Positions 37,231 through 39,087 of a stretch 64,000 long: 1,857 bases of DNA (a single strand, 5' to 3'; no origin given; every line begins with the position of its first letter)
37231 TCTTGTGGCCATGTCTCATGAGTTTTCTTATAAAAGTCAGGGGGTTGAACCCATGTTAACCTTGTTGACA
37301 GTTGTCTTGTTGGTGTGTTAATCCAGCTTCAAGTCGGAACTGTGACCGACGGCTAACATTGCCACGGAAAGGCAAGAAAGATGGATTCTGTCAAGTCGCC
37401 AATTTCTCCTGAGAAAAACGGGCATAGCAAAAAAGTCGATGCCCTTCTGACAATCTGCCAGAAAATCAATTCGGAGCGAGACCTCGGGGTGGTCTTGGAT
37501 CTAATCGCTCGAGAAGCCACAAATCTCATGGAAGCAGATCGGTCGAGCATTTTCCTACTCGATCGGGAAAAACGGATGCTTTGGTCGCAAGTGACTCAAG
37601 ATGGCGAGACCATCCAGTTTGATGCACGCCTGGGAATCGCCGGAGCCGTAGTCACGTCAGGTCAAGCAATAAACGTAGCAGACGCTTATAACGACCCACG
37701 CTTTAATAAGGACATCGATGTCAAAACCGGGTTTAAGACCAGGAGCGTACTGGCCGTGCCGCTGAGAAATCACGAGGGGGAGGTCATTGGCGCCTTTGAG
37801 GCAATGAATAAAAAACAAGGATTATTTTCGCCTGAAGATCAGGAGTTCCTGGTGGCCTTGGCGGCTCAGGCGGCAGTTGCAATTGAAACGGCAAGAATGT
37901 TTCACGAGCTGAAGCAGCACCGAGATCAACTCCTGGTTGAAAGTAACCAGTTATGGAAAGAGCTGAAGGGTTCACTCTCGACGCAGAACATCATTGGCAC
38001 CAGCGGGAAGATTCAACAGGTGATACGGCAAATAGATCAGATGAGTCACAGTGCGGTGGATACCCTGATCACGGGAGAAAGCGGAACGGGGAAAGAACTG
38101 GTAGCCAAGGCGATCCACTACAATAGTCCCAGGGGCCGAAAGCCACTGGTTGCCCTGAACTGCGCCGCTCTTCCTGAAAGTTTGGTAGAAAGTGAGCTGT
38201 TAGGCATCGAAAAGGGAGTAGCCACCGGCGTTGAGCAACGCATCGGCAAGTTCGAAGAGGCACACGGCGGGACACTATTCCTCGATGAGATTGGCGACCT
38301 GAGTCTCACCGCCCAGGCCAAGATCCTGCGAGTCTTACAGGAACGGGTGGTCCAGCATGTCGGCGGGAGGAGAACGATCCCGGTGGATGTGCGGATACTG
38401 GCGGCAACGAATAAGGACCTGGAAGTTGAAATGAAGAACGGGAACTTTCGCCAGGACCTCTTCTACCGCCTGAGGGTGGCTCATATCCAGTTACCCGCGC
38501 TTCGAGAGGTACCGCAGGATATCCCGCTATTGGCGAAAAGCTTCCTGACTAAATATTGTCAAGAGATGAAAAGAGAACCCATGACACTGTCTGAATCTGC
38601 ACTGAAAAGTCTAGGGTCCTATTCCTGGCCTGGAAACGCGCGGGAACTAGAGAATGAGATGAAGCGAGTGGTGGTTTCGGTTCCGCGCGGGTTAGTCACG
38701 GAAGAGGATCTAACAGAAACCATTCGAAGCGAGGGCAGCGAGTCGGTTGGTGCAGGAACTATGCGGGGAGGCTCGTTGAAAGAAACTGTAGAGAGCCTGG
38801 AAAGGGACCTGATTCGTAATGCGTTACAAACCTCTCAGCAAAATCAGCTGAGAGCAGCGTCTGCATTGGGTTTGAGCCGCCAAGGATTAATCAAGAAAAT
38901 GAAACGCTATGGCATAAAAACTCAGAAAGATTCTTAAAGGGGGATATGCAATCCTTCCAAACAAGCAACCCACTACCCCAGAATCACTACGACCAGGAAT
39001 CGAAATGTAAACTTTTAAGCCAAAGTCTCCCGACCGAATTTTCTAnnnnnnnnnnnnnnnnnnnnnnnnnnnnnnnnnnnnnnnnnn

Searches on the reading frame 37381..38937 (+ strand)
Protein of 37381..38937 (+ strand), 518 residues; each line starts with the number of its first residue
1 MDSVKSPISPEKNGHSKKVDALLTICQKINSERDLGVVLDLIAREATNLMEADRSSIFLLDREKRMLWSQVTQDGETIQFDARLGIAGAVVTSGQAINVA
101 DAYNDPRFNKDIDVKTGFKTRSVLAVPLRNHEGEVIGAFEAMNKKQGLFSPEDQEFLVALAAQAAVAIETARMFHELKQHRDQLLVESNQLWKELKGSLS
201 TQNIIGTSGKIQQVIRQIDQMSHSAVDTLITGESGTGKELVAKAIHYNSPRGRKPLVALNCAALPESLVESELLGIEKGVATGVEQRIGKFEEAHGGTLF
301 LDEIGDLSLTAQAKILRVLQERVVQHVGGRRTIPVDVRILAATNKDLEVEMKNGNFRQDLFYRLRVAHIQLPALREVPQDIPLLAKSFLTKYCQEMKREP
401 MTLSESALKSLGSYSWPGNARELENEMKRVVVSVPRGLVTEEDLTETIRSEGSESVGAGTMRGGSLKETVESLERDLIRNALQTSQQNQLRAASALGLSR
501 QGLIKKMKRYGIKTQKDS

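Call 4: search_protein_families(library=pfam, proteins=[window:37381-38937:+])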
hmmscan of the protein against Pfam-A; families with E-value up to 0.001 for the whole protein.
window:37381-38937:+ (518 aa): 9 families
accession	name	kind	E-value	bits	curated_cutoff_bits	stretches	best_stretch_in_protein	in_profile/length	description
PF00158.32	Sigma54_activat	-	7.1e-64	215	20.2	1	204-370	1-168/168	Sigma-54 interaction domain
PF01590.32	GAF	-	9.8e-23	81.6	22.4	1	34-168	1-133/133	GAF domain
PF25601.1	AAA_lid_14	-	2.3e-20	72.6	27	1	375-455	1-81/87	AAA+ ATPase lid domain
PF14532.12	Sigma54_activ_2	-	2.4e-20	73.6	25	1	205-374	1-138/138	Sigma-54 interaction domain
PF13185.12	GAF_2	-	6.3e-17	62.5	28.6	1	33-169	2-136/136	GAF domain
PF13492.12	GAF_3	-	5e-12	46.8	27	1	35-169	2-128/129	GAF domain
PF02954.25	HTH_8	-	1.1e-09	38.3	22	1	470-510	2-42/42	Bacterial regulatory protein, Fis family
PF18024.7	HTH_50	-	7.8e-09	35.5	27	1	464-513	2-50/50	Helix-turn-helix domain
PF07728.20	AAA_5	-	0.00014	22.3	22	1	228-345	2-123/139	AAA domain (dynein-related subfamily)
